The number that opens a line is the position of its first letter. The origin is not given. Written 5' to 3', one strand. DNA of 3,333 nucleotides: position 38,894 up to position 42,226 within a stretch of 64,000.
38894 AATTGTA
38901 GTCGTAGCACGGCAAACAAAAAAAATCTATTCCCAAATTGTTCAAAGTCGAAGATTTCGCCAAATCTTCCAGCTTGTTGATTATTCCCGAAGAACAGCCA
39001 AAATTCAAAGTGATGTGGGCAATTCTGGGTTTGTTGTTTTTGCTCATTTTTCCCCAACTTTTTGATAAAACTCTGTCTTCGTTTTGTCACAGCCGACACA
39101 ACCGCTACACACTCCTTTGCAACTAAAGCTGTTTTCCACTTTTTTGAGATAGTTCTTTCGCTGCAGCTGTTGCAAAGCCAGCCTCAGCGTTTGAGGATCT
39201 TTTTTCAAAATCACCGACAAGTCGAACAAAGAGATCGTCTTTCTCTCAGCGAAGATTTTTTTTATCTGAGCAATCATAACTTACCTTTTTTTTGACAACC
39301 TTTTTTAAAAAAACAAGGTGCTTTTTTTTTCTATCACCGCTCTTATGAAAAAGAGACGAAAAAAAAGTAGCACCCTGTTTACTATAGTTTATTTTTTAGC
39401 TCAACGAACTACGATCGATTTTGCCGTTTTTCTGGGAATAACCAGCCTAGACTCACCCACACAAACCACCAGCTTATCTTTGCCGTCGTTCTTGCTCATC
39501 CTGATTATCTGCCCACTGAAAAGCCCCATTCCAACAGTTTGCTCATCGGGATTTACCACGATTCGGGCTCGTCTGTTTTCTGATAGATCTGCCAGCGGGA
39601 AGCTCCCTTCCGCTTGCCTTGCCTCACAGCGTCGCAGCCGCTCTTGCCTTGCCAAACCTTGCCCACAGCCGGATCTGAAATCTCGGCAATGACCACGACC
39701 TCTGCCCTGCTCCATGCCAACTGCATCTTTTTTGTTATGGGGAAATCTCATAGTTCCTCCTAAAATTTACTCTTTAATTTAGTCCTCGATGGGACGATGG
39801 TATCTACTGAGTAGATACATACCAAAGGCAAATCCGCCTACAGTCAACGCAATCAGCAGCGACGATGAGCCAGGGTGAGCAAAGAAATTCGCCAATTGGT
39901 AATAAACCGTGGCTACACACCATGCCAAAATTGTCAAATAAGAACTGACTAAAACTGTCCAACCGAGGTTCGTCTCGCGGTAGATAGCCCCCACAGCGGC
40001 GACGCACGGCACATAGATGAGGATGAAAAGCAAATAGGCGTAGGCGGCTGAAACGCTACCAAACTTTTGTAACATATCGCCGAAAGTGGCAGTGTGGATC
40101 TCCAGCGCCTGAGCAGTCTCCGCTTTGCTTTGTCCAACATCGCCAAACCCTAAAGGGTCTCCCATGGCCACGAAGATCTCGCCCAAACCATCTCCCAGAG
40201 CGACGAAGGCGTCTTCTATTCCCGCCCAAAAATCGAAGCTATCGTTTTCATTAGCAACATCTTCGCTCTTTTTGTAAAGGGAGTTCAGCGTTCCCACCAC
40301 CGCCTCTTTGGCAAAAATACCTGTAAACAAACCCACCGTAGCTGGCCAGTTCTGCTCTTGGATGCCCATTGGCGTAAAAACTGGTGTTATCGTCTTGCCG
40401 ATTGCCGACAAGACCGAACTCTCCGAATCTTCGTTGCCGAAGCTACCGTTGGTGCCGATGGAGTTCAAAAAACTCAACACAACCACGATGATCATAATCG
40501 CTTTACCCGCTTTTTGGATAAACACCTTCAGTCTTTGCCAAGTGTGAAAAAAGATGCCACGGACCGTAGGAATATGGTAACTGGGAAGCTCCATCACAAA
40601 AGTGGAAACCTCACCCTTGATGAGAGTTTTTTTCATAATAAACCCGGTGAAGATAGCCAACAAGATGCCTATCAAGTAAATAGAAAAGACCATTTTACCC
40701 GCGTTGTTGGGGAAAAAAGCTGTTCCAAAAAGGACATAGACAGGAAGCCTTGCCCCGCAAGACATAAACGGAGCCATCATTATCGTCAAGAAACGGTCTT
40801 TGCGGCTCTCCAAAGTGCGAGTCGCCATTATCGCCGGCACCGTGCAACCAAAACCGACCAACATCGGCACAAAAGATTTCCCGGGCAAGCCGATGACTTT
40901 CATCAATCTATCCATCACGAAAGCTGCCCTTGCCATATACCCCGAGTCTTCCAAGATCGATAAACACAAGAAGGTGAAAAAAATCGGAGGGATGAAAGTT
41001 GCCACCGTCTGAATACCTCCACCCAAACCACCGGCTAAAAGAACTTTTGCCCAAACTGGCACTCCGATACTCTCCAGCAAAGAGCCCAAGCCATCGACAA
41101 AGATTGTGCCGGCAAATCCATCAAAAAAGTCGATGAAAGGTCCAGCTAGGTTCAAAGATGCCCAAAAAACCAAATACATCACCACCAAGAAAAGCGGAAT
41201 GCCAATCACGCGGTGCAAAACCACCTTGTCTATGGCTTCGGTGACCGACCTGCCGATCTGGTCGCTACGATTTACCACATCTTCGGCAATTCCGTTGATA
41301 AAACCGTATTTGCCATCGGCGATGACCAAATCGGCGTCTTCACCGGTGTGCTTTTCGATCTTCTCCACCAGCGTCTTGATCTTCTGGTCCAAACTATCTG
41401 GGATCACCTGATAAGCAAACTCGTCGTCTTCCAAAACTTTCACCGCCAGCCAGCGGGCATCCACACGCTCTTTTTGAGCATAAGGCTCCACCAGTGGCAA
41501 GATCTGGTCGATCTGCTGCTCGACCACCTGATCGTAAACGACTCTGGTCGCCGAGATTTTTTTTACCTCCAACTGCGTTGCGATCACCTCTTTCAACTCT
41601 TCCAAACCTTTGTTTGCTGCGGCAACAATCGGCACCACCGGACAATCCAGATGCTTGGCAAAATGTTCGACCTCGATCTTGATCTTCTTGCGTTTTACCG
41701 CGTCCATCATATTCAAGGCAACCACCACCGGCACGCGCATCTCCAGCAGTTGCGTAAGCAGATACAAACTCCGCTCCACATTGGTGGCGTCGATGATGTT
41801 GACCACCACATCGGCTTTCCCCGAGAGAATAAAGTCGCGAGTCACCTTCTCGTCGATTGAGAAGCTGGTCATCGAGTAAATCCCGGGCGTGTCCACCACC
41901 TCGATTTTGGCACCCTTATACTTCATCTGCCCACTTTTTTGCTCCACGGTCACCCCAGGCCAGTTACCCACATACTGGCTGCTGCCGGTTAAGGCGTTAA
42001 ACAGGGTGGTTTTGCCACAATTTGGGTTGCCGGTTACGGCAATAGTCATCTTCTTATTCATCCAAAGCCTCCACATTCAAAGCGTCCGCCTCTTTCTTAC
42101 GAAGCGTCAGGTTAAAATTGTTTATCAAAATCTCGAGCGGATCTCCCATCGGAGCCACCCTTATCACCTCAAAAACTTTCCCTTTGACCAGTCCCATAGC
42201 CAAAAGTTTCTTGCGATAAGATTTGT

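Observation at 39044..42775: feo locus with an in-frame Fur-FeoA fusion, feoB, a second feoA and a feoC-like gene, under a Fur box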

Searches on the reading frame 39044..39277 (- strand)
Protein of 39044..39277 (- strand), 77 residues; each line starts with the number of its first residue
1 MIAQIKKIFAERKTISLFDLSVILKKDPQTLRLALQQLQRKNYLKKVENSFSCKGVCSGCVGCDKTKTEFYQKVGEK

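Call 3: search_protein_families(library=pfam, proteins=[window:39044-39277:-], max_evalue=0.01)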
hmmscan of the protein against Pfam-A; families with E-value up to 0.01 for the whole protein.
window:39044-39277:- (77 aa): 1 family
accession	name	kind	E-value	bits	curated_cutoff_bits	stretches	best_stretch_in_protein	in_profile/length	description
PF09012.17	FeoC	-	1.8e-08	34.9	21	1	3-72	3-69/69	FeoC like transcriptional regulator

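Call 4: search_protein_families(library=ncbifam, proteins=[window:39044-39277:-], max_evalue=0.01)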
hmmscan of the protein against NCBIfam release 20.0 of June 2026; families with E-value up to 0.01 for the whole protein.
window:39044-39277:- (77 aa): 0 families

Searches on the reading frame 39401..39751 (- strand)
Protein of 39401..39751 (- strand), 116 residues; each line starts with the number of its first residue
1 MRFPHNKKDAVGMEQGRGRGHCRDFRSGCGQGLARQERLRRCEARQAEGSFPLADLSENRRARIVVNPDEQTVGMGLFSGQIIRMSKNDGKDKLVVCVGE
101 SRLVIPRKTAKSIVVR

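Call 3: search_protein_families(library=pfam, proteins=[window:39401-39751:-], max_evalue=0.01)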
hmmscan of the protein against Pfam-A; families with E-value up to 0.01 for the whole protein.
window:39401-39751:- (116 aa): 1 family
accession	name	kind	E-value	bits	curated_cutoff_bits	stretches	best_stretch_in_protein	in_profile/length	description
PF04023.20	FeoA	-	3.3e-06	27.5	23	1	52-116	2-73/74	FeoA domain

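Call 4: search_protein_families(library=ncbifam, proteins=[window:39401-39751:-], max_evalue=0.01)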
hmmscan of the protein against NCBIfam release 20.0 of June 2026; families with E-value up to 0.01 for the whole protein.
window:39401-39751:- (116 aa): 0 families

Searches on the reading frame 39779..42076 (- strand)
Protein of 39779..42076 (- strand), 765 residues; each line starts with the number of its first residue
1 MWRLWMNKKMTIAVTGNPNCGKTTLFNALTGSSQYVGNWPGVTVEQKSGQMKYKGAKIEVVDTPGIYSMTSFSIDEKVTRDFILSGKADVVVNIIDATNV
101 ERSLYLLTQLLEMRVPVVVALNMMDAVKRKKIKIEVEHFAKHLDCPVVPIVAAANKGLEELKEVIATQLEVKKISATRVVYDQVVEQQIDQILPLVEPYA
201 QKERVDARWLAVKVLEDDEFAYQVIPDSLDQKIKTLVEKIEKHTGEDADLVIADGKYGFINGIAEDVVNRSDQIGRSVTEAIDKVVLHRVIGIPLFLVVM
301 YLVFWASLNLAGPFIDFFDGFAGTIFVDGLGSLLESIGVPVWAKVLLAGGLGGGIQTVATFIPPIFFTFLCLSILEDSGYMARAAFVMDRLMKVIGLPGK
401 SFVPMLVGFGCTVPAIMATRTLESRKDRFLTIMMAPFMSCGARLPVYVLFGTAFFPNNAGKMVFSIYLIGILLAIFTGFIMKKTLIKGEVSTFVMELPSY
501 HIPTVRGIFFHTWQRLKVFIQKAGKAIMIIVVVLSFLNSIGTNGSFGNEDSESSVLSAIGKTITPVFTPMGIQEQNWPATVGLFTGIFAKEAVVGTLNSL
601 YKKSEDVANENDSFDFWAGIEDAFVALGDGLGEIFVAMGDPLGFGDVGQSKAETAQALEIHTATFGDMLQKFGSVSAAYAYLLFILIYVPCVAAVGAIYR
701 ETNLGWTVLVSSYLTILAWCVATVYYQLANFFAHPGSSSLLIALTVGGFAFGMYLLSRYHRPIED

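Call 3: search_protein_families(library=pfam, proteins=[window:39779-42076:-], max_evalue=0.01)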
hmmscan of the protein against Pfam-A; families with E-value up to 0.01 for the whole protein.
window:39779-42076:- (765 aa): 13 families
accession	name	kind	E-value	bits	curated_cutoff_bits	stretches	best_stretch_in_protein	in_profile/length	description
PF02421.24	FeoB_N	-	1.1e-67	226.8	27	1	11-164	2-155/156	Ferrous iron transport protein B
PF07670.19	Gate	-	2.7e-47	160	29.6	2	360-451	3-101/104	Nucleoside recognition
PF01926.29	MMR_HSR1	-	3.4e-23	82.3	21.9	1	11-122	1-112/113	50S ribosome-binding GTPase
PF07664.17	FeoB_C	-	9e-23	80.2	26.6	1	463-515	1-54/54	Ferrous iron transport protein B C terminus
PF17910.6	FeoB_Cyto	-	6.5e-22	78.2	23.4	1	181-268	1-89/90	FeoB cytosolic helical domain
PF00009.33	GTP_EFTU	-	5e-10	39.7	26.5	1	41-169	54-186/188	Elongation factor Tu GTP binding domain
PF09439.16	SRPRB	-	5.4e-06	26.3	25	1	8-104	2-89/178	Signal recognition particle receptor beta subunit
PF04548.22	AIG1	-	2.1e-05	24.4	27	1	11-92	2-88/212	AIG1 family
PF03193.22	RsgA_GTPase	-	0.00013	22.3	30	0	99-169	38-108/174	RsgA GTPase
PF03029.23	ATP_bind_1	-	0.00069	19.9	27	1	57-183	92-221/240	Conserved hypothetical ATP binding protein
PF00071.28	Ras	-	0.0027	17.7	21.6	1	13-168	3-159/162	Ras family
PF00350.29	Dynamin_N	-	0.0065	16.9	27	0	12-32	1-21/168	Dynamin family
PF10662.15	PduV-EutP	-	0.0084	16.4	21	0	12-165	4-141/143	Ethanolamine utilisation - propanediol utilisation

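Call 4: search_protein_families(library=ncbifam, proteins=[window:39779-42076:-], max_evalue=0.01)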
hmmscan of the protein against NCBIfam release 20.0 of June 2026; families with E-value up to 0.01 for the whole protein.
window:39779-42076:- (765 aa): 29 families (the best 25 are shown)
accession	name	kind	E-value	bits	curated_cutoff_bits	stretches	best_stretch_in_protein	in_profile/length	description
NF007105.0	PRK09554.1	equivalog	2.9e-239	796.2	683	1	8-746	2-732/772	Fe(2+) transporter permease subunit FeoB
TIGR00437.1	feoB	equivalog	5.4e-192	639.6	315.65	1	16-701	1-594/594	ferrous iron transport protein B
TIGR03594.1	GTPase_EngA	equivalog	2.1e-20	73.1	306.7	1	11-174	2-165/432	ribosome biogenesis GTPase Der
TIGR00231.1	small_GTP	domain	1.7e-18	66.9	42.5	1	8-164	2-161/164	GTP-binding protein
NF000908.1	PRK00089.1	equivalog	1.9e-16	60.2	237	1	10-172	4-170/291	GTPase Era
TIGR03918.1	GTP_HydF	equivalog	2.4e-15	56.3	325.55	1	8-237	6-236/392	[FeFe] hydrogenase H-cluster maturation GTPase HydF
TIGR00436.1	era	equivalog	3.1e-14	53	116.25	1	11-172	2-166/270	GTPase Era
TIGR00450.1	mnmE_trmE_thdF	equivalog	4.1e-13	49.2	252.6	1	7-187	207-380/446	tRNA uridine-5-carboxymethylaminomethyl(34) synthesis GTPase MnmE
NF003661.0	PRK05291.1-3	equivalog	4.2e-13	49.5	380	1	8-200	215-403/448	tRNA uridine-5-carboxymethylaminomethyl(34) synthesis GTPase MnmE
TIGR03596.1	GTPase_YlqF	equivalog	6.5e-12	45.4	208.2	1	6-67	115-174/276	ribosome biogenesis GTPase YlqF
NF007071.0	PRK09518.1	equivalog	7.6e-12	44.5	953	1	9-173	271-435/706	bifunctional cytidylate kinase/GTPase Der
NF002828.0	PRK03003.1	equivalog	2.5e-11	42.9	631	1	8-166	39-197/477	ribosome biogenesis GTPase Der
NF003255.0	PRK04213.1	equivalog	1.1e-10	41.2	164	1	7-173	7-196/204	GTP-binding protein EngB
TIGR03156.1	GTP_HflX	equivalog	2.1e-09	36.8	216.75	1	8-169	188-351/351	GTPase HflX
TIGR02729.1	Obg_CgtA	equivalog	7.6e-09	35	280.25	1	12-169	160-328/329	Obg family GTPase CgtA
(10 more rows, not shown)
